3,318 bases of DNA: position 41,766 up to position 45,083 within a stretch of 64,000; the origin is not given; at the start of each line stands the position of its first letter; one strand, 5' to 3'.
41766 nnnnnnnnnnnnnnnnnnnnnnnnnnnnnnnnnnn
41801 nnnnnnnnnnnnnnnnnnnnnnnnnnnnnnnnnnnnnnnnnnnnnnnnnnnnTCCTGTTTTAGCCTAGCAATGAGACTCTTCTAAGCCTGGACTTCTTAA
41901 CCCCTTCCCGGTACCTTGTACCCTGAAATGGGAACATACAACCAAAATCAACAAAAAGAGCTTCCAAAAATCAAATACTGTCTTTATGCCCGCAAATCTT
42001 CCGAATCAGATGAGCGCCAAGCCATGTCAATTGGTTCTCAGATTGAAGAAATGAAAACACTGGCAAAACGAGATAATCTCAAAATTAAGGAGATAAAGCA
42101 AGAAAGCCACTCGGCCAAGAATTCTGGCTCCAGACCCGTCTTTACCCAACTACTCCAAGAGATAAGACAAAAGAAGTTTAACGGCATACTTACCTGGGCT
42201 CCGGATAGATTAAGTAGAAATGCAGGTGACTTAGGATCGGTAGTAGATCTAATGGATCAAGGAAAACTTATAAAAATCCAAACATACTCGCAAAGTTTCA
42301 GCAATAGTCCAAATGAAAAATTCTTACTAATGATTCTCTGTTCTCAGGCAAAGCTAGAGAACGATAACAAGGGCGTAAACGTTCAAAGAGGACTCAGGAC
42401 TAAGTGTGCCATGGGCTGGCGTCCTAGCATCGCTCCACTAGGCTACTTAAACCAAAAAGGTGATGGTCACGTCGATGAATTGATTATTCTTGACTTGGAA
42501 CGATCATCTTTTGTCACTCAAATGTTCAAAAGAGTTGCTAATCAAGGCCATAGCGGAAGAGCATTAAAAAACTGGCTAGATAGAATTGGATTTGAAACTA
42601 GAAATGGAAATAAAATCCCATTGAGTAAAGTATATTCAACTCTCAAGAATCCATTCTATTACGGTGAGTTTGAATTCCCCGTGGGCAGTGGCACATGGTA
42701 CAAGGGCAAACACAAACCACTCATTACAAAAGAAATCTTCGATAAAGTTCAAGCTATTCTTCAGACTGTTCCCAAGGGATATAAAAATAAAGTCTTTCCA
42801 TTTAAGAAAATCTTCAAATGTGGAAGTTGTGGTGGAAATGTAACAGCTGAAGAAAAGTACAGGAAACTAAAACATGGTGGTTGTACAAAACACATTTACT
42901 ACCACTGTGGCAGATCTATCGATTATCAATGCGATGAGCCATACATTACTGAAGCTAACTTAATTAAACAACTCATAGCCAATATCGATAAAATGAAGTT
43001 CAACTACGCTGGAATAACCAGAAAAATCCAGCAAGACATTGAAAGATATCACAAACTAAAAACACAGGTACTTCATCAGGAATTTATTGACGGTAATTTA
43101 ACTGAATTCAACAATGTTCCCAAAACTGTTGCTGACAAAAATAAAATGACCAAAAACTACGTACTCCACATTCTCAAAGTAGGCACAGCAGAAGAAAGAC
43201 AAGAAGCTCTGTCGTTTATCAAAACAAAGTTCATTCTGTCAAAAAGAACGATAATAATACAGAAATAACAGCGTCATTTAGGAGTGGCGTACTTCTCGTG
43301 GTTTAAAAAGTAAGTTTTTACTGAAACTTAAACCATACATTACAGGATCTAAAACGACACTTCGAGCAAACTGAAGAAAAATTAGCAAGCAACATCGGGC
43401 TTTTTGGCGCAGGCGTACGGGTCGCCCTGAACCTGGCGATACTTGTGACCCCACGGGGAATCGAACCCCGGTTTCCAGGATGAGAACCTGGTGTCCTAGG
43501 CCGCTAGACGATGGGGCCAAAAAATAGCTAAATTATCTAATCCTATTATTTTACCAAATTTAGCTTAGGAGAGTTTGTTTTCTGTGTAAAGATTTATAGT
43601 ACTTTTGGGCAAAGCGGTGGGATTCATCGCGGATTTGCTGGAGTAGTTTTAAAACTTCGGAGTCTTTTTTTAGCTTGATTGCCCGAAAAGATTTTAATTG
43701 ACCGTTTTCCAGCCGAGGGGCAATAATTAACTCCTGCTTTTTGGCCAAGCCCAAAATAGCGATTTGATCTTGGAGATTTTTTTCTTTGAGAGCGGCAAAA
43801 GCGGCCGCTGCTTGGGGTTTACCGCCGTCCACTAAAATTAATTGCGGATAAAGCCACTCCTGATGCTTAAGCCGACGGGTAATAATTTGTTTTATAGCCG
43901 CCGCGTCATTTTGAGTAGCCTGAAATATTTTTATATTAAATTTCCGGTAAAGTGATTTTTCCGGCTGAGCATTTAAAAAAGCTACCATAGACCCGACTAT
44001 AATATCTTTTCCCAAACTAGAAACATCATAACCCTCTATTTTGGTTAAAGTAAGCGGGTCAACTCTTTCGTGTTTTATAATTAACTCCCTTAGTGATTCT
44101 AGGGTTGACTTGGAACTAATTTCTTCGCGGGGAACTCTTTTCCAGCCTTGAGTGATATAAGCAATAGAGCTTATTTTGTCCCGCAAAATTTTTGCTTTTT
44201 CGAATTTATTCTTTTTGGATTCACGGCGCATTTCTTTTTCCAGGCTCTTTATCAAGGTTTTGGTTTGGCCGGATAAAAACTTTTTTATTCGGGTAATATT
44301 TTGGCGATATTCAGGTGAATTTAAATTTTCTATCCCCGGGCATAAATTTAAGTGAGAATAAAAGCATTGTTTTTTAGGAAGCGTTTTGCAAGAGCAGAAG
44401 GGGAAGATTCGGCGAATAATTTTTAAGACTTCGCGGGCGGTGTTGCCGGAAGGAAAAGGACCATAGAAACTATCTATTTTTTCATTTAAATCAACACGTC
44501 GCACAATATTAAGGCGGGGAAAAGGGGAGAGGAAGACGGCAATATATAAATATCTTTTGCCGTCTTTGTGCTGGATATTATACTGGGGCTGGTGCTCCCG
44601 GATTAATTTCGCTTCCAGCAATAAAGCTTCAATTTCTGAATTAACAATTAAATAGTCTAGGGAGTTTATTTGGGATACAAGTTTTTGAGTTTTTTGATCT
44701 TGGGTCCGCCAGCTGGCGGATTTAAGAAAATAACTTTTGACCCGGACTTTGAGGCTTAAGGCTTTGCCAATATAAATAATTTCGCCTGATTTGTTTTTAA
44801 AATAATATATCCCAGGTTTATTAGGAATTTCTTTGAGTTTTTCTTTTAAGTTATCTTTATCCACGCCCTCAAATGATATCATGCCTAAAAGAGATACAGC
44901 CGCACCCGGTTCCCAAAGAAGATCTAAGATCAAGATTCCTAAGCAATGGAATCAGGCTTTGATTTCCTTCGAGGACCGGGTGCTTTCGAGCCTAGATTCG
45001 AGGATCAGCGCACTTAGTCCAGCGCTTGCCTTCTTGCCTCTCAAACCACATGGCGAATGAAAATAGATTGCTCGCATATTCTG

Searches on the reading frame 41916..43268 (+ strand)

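Call 30: search_protein_families(library=phrogs, proteins=[window:41916-43268:+], max_evalue=0.001)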
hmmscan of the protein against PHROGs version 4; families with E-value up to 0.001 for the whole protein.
window:41916-43268:+ (450 aa): 3 families
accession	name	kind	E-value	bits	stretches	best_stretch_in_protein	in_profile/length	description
phrog_95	-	integration and excision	5.1e-61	208.1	1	10-383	79-456/651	integrase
phrog_125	-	DNA, RNA and nucleotide metabolism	3.6e-18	67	1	11-245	12-202/254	DNA invertase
phrog_6620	-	integration and excision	4.9e-05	24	1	9-106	41-138/201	transposase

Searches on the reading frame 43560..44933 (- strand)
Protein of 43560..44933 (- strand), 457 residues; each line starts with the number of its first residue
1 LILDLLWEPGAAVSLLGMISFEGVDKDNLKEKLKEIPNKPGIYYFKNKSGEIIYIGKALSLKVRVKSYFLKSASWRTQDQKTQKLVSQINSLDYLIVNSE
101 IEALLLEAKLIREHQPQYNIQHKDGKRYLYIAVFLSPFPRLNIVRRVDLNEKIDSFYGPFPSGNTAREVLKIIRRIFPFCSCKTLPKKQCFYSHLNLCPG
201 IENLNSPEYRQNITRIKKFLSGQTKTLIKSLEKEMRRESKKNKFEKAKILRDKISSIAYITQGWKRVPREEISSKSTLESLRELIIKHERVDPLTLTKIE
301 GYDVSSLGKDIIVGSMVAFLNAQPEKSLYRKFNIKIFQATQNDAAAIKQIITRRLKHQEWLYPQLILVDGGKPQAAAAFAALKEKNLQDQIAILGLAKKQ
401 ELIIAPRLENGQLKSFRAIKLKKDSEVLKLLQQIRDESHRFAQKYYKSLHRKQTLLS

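Call 99: search_protein_families(library=pfam, proteins=[window:43560-44933:-], max_evalue=0.001)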
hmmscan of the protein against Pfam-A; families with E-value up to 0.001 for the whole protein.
window:43560-44933:- (457 aa): 3 families
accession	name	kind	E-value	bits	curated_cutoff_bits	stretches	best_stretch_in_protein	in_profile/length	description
PF08459.17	UvrC_RNaseH_dom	-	9.5e-39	133.2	22.3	1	296-442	10-158/159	UvrC RNAse H endonuclease domain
PF01541.30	GIY-YIG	-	1e-07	32.6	22.6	1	40-119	2-78/78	GIY-YIG catalytic domain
PF02151.25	UVR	-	3.7e-05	23.8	21.5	1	225-257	1-33/36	UvrB/uvrC motif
